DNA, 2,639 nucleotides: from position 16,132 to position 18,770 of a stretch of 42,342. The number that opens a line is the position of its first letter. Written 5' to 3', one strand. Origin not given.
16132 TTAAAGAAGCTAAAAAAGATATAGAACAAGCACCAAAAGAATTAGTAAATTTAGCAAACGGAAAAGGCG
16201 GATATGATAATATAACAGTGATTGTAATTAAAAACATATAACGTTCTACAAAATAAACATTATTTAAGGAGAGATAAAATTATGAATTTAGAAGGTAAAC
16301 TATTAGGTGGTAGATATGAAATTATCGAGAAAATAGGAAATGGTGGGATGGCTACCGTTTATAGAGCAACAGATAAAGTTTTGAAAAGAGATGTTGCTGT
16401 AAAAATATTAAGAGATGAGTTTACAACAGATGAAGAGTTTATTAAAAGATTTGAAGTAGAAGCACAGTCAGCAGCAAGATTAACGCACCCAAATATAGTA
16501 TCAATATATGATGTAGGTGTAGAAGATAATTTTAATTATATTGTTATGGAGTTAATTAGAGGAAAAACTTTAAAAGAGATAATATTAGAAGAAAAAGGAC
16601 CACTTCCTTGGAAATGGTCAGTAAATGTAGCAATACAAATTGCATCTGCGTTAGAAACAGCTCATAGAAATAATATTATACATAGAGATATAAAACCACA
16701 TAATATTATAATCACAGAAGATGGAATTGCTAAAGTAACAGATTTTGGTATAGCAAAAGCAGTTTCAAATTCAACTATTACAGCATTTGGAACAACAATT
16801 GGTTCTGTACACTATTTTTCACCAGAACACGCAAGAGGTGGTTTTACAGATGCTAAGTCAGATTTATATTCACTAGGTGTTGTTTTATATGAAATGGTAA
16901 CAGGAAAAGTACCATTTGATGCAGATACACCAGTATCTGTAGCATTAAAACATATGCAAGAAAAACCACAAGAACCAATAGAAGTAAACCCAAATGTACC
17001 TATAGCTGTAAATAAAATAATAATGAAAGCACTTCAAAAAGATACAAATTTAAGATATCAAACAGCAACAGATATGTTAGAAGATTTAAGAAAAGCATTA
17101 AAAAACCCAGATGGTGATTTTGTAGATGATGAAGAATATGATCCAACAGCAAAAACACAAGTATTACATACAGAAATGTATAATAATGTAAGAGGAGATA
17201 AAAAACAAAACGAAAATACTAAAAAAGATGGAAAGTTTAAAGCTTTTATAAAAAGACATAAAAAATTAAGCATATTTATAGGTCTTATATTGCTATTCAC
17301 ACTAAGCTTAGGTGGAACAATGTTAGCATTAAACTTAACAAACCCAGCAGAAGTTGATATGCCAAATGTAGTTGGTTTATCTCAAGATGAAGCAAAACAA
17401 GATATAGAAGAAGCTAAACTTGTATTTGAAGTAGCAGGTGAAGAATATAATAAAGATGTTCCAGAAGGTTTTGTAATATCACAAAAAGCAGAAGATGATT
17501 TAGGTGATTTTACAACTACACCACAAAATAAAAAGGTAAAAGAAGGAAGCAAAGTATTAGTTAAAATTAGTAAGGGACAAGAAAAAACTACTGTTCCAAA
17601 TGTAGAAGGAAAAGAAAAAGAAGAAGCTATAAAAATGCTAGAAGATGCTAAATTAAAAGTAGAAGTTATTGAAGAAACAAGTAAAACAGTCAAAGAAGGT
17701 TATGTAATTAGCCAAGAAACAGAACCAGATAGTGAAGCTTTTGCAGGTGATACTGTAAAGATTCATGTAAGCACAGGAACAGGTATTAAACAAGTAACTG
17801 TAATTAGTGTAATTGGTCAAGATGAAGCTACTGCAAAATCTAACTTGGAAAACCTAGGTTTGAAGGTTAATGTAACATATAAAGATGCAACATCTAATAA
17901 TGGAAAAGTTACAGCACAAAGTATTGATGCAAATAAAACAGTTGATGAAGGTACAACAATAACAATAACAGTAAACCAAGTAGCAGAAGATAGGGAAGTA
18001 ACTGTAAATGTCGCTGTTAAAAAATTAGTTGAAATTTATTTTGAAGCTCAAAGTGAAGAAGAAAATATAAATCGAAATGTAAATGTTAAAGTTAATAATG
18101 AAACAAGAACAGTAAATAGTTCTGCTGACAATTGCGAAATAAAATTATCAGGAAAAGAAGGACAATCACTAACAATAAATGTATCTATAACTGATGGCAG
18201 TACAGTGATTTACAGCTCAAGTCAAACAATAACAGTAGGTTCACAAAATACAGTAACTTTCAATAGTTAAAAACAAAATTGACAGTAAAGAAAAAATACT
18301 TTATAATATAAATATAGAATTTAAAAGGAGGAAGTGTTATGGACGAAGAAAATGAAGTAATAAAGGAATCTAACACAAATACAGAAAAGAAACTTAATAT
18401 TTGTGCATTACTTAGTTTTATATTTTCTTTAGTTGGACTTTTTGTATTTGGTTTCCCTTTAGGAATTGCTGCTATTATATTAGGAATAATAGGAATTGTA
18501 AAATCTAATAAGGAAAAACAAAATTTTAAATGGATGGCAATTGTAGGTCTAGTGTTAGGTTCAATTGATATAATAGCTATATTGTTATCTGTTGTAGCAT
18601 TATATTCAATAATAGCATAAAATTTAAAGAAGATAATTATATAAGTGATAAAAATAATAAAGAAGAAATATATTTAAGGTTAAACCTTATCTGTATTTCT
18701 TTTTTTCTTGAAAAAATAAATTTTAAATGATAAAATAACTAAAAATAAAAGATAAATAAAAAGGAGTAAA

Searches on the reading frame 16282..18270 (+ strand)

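Call 48: search_protein_families(library=pfam, proteins=[window:16282-18270:+], max_evalue=0.00001)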
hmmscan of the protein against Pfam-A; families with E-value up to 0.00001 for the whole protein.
window:16282-18270:+ (662 aa): 3 families
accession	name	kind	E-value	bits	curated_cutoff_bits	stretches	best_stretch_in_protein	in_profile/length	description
PF00069.31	Pkinase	-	2.4e-53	181.6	31.7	1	12-266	1-258/263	Protein kinase domain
PF07714.23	PK_Tyr_Ser-Thr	-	1.8e-42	145.9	23.1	1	13-260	2-250/258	Protein tyrosine and serine/threonine kinase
PF03793.24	PASTA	-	4.5e-39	132.7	23.2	3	437-498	2-64/64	PASTA domain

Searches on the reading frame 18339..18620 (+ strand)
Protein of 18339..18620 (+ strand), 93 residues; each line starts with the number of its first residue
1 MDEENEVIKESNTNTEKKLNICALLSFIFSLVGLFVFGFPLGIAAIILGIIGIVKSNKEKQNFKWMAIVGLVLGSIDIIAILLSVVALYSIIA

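Call 48: search_protein_families(library=pfam, proteins=[window:18339-18620:+], max_evalue=0.00001)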
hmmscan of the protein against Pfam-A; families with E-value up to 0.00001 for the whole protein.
window:18339-18620:+ (93 aa): 1 family
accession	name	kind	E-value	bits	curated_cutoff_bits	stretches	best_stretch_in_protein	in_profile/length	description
PF13828.11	DUF4190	-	3.3e-11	43.2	35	1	22-83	1-61/62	Domain of unknown function (DUF4190)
